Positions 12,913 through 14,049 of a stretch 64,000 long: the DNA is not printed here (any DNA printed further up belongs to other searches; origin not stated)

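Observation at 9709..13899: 2-Hydroxyethylphosphonate pathway (PepM-Ppd-FeADH) next to a stand-alone CTP_transf_like cytidylyltransferase, resembling split Fom1/Fom2/FomC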

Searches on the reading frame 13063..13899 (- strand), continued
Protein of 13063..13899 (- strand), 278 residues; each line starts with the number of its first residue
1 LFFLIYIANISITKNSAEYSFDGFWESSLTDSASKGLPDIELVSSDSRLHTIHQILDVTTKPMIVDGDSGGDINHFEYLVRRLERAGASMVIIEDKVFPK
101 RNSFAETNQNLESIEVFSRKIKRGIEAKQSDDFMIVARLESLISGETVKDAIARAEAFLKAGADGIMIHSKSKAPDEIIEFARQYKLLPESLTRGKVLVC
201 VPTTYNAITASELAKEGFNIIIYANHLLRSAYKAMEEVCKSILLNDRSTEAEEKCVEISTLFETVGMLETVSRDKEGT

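Call 56: find_encoding_contigs(protein=P0018, flank=8000, max_places=1)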
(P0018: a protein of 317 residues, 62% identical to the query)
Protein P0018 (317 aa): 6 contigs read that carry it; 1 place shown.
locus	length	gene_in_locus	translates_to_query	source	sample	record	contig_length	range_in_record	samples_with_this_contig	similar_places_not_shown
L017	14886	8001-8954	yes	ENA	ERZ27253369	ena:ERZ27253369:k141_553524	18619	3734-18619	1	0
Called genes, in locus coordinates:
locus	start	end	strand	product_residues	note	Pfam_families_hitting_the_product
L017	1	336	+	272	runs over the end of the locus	-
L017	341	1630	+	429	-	PF00670:AdoHcyase_NAD, PF02826:2-Hacid_dh_C (weak)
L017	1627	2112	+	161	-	PF00293:NUDIX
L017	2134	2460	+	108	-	-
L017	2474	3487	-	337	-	PF01636:APH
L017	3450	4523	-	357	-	PF04055:Radical_SAM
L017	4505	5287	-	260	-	PF00459:Inositol_P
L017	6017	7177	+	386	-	-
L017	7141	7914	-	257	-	PF03372:Exo_endo_phos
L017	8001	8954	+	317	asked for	PF13714:PEP_mutase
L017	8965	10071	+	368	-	PF02776:TPP_enzyme_N (weak), PF02775:TPP_enzyme_C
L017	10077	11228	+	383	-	PF00465:Fe-ADH, PF13685:Fe-ADH_2, PF25137:ADH_Fe_C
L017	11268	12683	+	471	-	-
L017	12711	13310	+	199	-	PF00702:Hydrolase, PF13419:HAD_2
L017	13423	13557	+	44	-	-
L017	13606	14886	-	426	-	?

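Call 57: find_encoding_contigs(protein=P0021, flank=8000, max_places=1)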
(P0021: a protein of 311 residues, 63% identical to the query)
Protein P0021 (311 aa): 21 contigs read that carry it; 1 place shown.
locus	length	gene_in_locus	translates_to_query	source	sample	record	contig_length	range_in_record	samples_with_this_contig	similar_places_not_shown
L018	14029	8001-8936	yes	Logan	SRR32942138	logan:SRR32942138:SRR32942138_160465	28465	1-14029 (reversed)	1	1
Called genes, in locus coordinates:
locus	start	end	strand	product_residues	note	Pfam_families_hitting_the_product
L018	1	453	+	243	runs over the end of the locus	PF01863:YgjP-like, PF10263:SprT-like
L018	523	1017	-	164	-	PF06114:Peptidase_M78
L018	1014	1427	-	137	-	PF13560:HTH_31 (weak), PF01381:HTH_3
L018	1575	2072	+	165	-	PF08937:ThsB_TIR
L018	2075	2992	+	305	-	PF14015:DUF4231, PF18184:SLATT_3, PF18181:SLATT_1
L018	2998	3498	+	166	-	PF08937:ThsB_TIR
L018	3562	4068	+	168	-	-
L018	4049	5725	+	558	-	-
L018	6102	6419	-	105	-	PF11171:DUF2958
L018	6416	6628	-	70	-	-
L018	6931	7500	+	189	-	PF13643:DUF4145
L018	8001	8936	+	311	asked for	PF13714:PEP_mutase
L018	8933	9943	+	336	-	PF00294:PfkB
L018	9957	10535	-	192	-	PF15609:PRTase_2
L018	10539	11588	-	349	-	PF02615:Ldh_2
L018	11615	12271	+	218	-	PF00702:Hydrolase, PF13419:HAD_2, PF13242:Hydrolase_like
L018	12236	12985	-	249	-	PF00300:His_Phos_1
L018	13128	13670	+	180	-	-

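Call 63: search_solved_structures(query=L004:13214-14635:+, max_evalue=0.01)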
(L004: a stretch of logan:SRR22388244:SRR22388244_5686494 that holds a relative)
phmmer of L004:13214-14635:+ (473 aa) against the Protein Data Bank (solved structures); distinct sequences matched with E-value up to 0.01: 5.
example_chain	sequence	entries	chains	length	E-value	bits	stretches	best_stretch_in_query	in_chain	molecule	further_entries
6b9s_A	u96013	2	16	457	5.4e-91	308.7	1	18-473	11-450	Methylphosphonate synthase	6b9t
6b9r_A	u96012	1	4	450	8e-68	232.3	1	16-473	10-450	Hydroxyethylphosphonate dioxygenase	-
5u55_A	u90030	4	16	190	1e-05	27.6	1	101-222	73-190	(S)-2-hydroxypropylphosphonic acid epoxidase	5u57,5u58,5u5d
4j1x_A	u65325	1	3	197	1.4e-05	27.1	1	89-221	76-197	Epoxidase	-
1zz6_A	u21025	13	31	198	1.4e-05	27.1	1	89-221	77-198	Hydroxypropylphosphonic Acid Epoxidase | Hydroxyprophylphosphonic Acid Epoxidase | EPOXIDASE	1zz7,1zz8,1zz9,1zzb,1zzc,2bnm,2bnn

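Call 78: search_solved_structures(query=L004:13214-14635:+, max_evalue=1e-50, show_alignments=2)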
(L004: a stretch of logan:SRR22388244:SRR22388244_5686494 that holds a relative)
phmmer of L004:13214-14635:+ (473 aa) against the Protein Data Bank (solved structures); distinct sequences matched with E-value up to 1e-50: 2.
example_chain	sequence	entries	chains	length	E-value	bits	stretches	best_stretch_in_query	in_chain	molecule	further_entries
6b9s_A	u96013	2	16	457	5.4e-91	308.7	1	18-473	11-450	Methylphosphonate synthase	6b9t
6b9r_A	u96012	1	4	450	8e-68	232.3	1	16-473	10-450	Hydroxyethylphosphonate dioxygenase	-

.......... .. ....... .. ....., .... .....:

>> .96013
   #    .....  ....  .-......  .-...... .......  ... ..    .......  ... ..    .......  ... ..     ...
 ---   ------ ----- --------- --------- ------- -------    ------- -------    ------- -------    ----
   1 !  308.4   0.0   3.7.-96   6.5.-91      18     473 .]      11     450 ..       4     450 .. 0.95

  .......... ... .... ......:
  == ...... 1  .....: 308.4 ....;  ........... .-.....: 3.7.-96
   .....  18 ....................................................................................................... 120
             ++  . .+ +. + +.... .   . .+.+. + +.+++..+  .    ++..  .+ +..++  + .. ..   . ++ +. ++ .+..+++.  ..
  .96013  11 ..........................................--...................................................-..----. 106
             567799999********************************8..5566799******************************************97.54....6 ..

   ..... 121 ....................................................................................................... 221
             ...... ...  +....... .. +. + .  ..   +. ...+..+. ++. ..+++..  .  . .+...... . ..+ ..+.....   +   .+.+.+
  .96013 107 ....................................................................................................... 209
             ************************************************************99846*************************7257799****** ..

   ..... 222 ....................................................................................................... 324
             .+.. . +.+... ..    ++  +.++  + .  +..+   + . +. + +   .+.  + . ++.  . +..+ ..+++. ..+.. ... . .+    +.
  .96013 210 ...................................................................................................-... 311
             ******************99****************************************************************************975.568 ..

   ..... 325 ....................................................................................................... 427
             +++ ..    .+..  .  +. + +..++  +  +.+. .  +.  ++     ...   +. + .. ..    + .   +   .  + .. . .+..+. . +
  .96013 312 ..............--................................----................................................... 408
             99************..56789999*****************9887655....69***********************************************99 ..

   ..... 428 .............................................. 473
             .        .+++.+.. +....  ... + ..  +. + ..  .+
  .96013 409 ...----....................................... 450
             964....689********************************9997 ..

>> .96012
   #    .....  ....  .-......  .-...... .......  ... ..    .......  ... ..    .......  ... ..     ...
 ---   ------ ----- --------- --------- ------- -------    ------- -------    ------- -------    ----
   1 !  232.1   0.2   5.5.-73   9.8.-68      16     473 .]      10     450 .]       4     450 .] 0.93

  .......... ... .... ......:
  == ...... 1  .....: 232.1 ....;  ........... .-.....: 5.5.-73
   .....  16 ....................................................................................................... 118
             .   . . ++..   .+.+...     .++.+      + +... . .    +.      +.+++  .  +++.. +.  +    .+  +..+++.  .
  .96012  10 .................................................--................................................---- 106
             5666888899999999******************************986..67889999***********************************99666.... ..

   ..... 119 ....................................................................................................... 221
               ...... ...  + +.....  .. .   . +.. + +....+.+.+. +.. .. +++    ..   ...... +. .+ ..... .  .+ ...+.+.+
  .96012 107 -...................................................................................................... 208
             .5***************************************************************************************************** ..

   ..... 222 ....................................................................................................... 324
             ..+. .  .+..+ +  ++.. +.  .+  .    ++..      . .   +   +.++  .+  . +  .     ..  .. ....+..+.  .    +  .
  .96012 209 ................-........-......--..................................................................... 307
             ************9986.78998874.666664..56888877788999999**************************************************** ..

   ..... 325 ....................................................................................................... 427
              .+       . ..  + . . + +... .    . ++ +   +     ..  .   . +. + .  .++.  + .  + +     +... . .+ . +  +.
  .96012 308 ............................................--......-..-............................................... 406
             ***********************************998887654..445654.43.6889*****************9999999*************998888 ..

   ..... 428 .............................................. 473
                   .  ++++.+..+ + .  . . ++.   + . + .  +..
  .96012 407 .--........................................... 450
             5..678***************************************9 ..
